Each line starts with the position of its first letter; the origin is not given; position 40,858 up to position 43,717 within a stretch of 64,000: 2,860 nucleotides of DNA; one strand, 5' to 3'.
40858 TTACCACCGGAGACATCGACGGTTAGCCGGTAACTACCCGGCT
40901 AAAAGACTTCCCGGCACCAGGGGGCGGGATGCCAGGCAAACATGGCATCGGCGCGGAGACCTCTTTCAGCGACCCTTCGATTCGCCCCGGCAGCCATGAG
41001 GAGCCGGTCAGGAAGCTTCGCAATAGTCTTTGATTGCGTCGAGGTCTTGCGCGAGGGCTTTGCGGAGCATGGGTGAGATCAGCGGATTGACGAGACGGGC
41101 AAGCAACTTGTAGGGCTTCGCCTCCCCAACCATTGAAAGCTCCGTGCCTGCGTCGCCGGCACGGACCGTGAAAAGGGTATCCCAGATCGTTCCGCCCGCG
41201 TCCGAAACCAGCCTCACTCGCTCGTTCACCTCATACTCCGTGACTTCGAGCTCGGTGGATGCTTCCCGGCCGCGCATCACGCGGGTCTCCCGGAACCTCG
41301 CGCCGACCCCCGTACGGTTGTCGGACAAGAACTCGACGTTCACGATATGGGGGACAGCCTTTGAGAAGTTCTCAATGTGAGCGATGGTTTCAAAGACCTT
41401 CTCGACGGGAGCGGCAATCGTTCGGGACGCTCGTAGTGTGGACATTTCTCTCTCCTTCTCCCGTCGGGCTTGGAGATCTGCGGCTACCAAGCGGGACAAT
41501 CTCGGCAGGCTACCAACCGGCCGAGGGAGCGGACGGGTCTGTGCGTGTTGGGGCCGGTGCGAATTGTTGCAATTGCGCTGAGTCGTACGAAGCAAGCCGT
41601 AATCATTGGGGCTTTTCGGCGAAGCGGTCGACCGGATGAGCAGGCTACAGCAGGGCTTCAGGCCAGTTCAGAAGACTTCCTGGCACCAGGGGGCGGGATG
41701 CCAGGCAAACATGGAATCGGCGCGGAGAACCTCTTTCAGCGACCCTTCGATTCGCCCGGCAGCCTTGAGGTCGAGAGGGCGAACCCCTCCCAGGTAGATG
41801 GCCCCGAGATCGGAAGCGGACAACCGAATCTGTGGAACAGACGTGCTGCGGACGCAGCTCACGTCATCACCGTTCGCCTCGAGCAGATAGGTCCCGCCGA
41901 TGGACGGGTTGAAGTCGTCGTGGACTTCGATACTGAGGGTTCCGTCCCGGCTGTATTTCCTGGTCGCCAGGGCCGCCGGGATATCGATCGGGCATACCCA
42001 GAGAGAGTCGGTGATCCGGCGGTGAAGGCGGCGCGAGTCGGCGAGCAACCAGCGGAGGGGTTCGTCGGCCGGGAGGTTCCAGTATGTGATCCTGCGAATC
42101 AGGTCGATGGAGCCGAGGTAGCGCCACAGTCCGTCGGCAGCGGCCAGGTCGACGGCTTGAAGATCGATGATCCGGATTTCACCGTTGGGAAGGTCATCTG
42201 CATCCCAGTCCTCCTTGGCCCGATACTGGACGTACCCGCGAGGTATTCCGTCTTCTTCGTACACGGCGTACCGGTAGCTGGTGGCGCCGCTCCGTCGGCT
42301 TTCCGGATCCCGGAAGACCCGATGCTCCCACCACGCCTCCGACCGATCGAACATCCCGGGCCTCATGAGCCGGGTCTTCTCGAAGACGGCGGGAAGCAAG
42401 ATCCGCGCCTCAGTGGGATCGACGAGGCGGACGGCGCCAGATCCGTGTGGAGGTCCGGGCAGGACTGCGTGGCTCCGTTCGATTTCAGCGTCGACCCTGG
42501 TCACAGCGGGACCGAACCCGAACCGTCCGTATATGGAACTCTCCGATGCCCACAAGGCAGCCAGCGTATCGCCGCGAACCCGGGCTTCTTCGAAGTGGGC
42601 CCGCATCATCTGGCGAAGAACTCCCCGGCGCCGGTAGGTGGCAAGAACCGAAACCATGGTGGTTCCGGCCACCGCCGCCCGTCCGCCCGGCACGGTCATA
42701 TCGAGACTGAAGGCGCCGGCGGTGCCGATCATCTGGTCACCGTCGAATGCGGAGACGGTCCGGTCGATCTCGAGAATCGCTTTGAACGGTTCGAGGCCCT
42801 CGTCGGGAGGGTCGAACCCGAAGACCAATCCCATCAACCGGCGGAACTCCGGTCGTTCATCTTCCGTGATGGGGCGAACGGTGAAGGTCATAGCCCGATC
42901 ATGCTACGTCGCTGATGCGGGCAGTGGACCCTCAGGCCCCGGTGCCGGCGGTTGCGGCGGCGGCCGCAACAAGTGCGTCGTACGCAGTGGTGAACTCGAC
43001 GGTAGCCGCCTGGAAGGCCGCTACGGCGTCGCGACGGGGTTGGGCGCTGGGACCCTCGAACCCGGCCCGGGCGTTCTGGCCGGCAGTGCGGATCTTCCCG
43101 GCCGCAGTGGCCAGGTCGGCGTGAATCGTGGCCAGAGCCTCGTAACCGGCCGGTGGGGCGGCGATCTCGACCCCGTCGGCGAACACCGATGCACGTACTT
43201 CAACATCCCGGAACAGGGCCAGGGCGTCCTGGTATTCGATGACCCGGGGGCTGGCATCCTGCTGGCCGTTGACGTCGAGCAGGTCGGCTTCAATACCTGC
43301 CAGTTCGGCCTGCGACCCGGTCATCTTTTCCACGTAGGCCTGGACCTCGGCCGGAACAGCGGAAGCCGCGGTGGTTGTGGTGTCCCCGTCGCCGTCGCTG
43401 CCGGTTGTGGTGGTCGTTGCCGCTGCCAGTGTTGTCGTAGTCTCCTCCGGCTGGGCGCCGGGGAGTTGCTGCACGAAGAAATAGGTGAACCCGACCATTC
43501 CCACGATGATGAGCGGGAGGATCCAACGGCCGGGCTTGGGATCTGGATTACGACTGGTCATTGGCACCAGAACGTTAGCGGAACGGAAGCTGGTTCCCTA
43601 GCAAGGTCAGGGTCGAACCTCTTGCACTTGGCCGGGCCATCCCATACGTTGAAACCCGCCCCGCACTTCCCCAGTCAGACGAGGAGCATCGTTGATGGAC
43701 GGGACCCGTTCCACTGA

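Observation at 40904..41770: ~98-bp direct repeat flanking a single SRPBCC gene; one copy is a decayed duplicate of the 3' end of the Eis-like GNAT gene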

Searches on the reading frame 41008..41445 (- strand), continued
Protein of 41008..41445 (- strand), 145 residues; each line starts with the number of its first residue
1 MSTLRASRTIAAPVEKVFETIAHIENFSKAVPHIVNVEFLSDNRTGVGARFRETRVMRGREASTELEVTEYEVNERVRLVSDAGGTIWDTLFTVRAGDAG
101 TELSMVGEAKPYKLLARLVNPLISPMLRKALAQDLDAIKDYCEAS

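Call 49: list_cluster_members(proteins=[P0121, P0241, P0001])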
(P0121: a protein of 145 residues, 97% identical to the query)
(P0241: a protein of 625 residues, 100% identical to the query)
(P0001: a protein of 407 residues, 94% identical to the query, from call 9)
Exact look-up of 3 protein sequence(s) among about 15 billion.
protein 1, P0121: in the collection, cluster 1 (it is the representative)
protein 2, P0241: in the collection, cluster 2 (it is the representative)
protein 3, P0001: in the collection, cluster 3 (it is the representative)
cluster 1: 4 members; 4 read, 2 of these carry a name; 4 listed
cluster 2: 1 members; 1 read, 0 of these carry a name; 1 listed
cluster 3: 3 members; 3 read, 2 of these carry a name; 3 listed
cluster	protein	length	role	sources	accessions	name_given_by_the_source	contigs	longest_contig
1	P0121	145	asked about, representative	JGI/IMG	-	uncharacterized membrane protein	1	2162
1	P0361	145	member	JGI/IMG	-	uncharacterized membrane protein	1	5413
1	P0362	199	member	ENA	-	-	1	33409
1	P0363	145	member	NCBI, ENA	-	-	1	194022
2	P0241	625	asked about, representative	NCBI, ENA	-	-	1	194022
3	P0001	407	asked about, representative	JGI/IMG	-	predicted acetyltransferase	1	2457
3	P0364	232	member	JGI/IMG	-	predicted acetyltransferase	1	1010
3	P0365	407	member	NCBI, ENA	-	-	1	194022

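Call 50: find_encoding_contigs(protein=P0362, flank=8000, max_places=4)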
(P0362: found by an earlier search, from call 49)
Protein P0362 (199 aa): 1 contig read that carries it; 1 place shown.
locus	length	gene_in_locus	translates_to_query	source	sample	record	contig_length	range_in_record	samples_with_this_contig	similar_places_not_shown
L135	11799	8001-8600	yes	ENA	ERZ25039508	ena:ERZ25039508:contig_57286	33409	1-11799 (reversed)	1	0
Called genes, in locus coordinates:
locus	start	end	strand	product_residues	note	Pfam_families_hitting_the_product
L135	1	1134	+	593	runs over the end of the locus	-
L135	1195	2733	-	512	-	PF02538:Hydantoinase_B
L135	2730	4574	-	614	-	PF05378:Hydant_A_N, PF01968:Hydantoinase_A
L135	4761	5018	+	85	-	PF08712:Nfu_N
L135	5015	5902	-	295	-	-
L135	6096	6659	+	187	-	-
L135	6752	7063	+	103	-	PF00583:Acetyltransf_1 (weak), PF13527:Acetyltransf_9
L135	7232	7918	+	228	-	PF17668:Acetyltransf_17, PF13530:SCP2_2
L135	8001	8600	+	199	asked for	PF10604:Polyketide_cyc2, PF03364:Polyketide_cyc (weak)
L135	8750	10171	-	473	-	PF03951:Gln-synt_N, PF00120:Gln-synt_C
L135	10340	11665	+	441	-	PF03951:Gln-synt_N, PF00120:Gln-synt_C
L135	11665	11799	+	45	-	?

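Call 57: search_protein_families(library=ncbifam, proteins=[window:41008-41445:-], max_evalue=0.01)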
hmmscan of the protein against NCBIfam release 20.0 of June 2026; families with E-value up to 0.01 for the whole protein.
window:41008-41445:- (145 aa): 1 family
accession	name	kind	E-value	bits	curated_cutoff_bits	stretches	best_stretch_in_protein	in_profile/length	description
NF047960.1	TA_Rv0910_toxin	equivalog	2.6e-05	24.2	100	1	1-134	1-130/141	type II toxin-antitoxin system Rv0910 family toxin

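Call 63: search_dna_similar(query=window:41008-41445:-, collection=plasmids, mode=protein, max_rows=8)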
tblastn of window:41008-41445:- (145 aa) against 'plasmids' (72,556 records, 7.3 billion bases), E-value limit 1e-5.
Records with a match: 1; places in all: 1; records where one place covers at least 80% of the query: 1.
Best place of each record, by identity: <60% 1.
By first word of the organism name: Tsukamurella 1.
By predicted mobility (MOB-suite, as given by PLSDB): non-mobilizable 1.
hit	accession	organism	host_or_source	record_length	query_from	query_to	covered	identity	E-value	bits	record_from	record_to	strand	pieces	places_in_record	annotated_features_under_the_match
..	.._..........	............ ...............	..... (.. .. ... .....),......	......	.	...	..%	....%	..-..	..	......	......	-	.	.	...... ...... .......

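Call 64: search_dna_similar(query=window:41008-41445:-, collection=phages, mode=protein, max_rows=8)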
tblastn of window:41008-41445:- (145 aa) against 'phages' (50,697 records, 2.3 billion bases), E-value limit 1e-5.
No match.
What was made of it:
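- There were no phage hits and only one distant plasmid hit at 37% (calls 63, 64).
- Tried and rejected: Plasmid and phage collections gave one distant (37%) plasmid hit and no phage hit (calls 63, 64).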

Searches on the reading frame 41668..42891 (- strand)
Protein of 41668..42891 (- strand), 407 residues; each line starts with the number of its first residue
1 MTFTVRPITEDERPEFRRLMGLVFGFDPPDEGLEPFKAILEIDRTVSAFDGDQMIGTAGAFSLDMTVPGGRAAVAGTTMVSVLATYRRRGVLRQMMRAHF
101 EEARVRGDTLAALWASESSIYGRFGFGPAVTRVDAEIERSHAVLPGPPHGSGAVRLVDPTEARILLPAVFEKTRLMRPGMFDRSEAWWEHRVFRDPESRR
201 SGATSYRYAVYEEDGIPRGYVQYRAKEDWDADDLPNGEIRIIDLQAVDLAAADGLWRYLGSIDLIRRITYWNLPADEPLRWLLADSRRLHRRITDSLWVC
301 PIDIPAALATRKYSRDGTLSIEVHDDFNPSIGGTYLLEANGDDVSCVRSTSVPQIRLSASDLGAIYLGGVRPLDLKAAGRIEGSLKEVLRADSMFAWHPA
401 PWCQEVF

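Call 6: search_protein_families(library=pfam, proteins=[window:41668-42891:-])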
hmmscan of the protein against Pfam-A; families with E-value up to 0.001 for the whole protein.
window:41668-42891:- (407 aa): 5 families
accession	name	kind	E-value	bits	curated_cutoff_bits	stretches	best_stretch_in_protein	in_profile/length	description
PF13527.13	Acetyltransf_9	-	3.4e-32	111.6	25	1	5-128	2-126/127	Acetyltransferase (GNAT) domain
PF17668.7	Acetyltransf_17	-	4.1e-26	92.3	25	1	179-290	1-107/114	Acetyltransferase (GNAT) domain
PF13530.11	SCP2_2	-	3.9e-18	66.4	23.2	1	305-403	2-104/105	Sterol carrier protein domain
PF13508.13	Acetyltransf_7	-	3.2e-05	24.6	27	1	46-126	6-82/84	Acetyltransferase (GNAT) domain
PF00583.31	Acetyltransf_1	-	3.8e-05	24.4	20.7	0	43-110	33-95/116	Acetyltransferase (GNAT) family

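Call 7: find_encoding_contigs(protein=window:41668-42891:-, flank=6000, max_places=10)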
Protein window:41668-42891:- (407 aa): no gene with exactly this product is on record in the collection.

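Call 9: find_homologous_proteins(query=window:41668-42891:-)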
Query window:41668-42891:- (407 aa): 4059 proteins with E <= 0.001 among 8000 candidates; the best 120 are listed.
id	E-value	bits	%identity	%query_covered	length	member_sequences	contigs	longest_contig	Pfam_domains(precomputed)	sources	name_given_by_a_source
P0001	5.9e-256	867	94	100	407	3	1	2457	PF13530.12,PF13527.14,PF17668.8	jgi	jgi:predicted acetyltransferase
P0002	1.3e-239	813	87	100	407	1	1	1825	PF13530.12,PF13527.14,PF17668.8,PF00583.32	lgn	-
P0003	1.7e-215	734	79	100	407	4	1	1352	PF13530.12,PF13527.14,PF17668.8,PF00583.32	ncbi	-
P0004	3.1e-214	730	79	100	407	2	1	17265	PF13530.12,PF13527.14,PF17668.8,PF00583.32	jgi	jgi:predicted acetyltransferase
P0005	4.1e-210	716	76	100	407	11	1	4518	PF13530.12,PF13527.14,PF17668.8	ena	-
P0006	3.7e-204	697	80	95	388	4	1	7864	PF13530.12,PF13508.14,PF13527.14,PF17668.8,PF00583.32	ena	-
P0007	3.6e-200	683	74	100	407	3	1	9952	PF13530.12,PF13527.14,PF17668.8,PF00583.32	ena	-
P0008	4.2e-200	683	74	100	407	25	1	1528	PF13530.12,PF13527.14,PF17668.8,PF00583.32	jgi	jgi:predicted acetyltransferase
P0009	8.5e-199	679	74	100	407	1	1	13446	PF13530.12,PF13527.14,PF17668.8,PF00583.32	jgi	jgi:predicted acetyltransferase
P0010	9.8e-198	675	72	100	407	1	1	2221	PF13530.12,PF13527.14,PF17668.8,PF00583.32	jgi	jgi:predicted acetyltransferase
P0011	1.1e-193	662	71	100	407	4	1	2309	PF13530.12,PF13527.14,PF17668.8,PF00583.32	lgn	-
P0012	1.2e-193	662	72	100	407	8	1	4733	PF13530.12,PF13508.14,PF13527.14,PF17668.8,PF00583.32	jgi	jgi:predicted acetyltransferase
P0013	9.4e-193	659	71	100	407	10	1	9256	PF13530.12,PF13527.14,PF17668.8,PF00583.32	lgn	-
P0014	1.8e-192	658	71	100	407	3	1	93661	PF13530.12,PF13527.14,PF17668.8,PF00583.32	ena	-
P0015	1.4e-190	652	71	100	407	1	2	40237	PF13530.12,PF13527.14,PF17668.8,PF00583.32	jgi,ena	-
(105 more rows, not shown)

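Call 11: find_encoding_contigs(protein=P0001, flank=8000, max_places=4)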
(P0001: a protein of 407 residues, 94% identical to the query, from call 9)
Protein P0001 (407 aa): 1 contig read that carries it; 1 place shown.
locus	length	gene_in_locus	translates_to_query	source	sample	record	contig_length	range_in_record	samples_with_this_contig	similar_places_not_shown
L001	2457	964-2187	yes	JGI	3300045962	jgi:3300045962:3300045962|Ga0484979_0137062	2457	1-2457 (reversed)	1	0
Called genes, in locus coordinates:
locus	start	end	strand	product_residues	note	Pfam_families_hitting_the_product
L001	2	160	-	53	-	?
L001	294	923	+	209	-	-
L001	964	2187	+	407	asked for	PF13527:Acetyltransf_9, PF17668:Acetyltransf_17, PF13530:SCP2_2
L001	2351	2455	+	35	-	?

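Call 12: find_encoding_contigs(protein=P0002, flank=8000, max_places=4)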
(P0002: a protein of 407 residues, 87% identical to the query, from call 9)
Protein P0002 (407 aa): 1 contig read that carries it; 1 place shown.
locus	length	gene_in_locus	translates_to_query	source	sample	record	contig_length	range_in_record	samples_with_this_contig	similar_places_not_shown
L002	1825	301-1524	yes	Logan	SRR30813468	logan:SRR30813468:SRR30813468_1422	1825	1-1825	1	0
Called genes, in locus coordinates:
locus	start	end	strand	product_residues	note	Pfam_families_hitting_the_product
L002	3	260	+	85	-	?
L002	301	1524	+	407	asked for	PF00583:Acetyltransf_1 (faint), PF13527:Acetyltransf_9, PF17668:Acetyltransf_17, PF13530:SCP2_2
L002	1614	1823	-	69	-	?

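Call 13: find_encoding_contigs(protein=P0004, flank=8000, max_places=4)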
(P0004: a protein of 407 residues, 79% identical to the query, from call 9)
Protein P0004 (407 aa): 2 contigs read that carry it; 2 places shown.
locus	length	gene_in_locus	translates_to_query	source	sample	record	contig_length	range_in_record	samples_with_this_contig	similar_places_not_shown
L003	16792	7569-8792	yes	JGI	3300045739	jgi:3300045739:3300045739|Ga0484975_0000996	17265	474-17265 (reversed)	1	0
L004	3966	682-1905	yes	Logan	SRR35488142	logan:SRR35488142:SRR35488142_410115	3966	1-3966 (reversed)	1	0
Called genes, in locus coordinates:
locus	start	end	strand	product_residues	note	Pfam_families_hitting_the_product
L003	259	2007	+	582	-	-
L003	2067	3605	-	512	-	PF02538:Hydantoinase_B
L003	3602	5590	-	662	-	PF05378:Hydant_A_N, PF01968:Hydantoinase_A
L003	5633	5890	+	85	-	PF08712:Nfu_N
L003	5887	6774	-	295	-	-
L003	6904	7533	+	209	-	-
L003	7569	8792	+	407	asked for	PF00583:Acetyltransf_1 (faint), PF13527:Acetyltransf_9, PF17668:Acetyltransf_17, PF13530:SCP2_2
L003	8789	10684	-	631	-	PF01590:GAF, PF13185:GAF_2 (faint), PF13492:GAF_3 (faint), PF01590:GAF, PF00512:HisKA, PF02518:HATPase_c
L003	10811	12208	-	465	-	PF03951:Gln-synt_N, PF00120:Gln-synt_C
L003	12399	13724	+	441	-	PF03951:Gln-synt_N, PF00120:Gln-synt_C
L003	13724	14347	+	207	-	PF00486:Trans_reg_C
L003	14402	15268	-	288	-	PF06267:DUF1028, PF08823:PG_binding_2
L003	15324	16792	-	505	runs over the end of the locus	PF00171:Aldedh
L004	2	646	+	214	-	?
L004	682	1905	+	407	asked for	PF00583:Acetyltransf_1 (faint), PF13527:Acetyltransf_9, PF17668:Acetyltransf_17, PF13530:SCP2_2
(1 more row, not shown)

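Call 14: find_encoding_contigs(protein=P0009, flank=8000, max_places=4)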
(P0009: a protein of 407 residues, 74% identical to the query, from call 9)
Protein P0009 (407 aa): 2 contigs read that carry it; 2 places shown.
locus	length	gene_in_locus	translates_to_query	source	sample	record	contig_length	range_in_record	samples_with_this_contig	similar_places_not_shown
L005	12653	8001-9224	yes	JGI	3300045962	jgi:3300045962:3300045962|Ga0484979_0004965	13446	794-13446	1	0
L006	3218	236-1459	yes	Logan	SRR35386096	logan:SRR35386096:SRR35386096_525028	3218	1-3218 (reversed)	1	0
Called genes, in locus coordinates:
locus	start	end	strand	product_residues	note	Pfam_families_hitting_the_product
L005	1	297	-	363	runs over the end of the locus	?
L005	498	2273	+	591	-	-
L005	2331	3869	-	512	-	PF02538:Hydantoinase_B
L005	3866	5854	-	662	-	PF05378:Hydant_A_N, PF01968:Hydantoinase_A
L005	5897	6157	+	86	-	PF08712:Nfu_N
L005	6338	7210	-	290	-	-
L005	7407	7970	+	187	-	-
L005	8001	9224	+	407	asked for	PF00583:Acetyltransf_1 (faint), PF13527:Acetyltransf_9, PF17668:Acetyltransf_17, PF13530:SCP2_2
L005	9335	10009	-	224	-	-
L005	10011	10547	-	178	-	PF04542:Sigma70_r2, PF22233:PhyR_sigma-like (faint), PF08281:Sigma70_r4_2, PF04545:Sigma70_r4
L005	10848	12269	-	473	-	PF03951:Gln-synt_N, PF00120:Gln-synt_C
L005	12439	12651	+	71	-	?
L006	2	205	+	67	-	?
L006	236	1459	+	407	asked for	PF00583:Acetyltransf_1 (faint), PF13527:Acetyltransf_9, PF17668:Acetyltransf_17, PF13530:SCP2_2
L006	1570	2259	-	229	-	-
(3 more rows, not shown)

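Call 57: search_protein_families(library=ncbifam, proteins=[window:41668-42891:-], max_evalue=0.01)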
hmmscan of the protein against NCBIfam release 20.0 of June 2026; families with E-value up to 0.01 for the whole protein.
window:41668-42891:- (407 aa): 6 families
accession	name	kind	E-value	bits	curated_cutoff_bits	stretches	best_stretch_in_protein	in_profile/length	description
NF002367.0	PRK01346.1-4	subfamily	4.1e-119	398.2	259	1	2-407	4-411/411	hypothetical protein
NF002368.0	PRK01346.1-5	equivalog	6.1e-80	269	576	1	3-394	7-389/402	enhanced intracellular survival protein Eis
NF002369.0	PRK01346.1-6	equivalog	2e-77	261.1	463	1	52-407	81-434/434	hypothetical protein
NF002366.0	PRK01346.1-3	equivalog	9.1e-65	218.9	624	1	37-404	40-402/405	hypothetical protein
NF002364.0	PRK01346.1-1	equivalog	1.2e-42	146.4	701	1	31-396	37-397/408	enhanced intracellular survival protein Eis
NF002365.0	PRK01346.1-2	subfamily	3.8e-35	121.5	788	1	44-407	54-412/412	hypothetical protein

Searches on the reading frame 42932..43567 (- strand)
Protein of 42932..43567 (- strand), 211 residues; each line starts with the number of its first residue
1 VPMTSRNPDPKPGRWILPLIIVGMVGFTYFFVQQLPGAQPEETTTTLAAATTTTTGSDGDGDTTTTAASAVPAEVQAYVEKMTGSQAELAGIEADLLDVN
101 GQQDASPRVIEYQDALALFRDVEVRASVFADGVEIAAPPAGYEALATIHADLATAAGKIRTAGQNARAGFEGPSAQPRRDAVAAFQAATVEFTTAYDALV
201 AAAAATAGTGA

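Call 6: search_protein_families(library=pfam, proteins=[window:42932-43567:-])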
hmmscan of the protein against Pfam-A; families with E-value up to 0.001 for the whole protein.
window:42932-43567:- (211 aa): 1 family
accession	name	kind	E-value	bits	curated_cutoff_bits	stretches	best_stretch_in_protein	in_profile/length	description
PF21827.1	New_glue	-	0.00057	20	31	1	31-69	16-55/94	New glue protein family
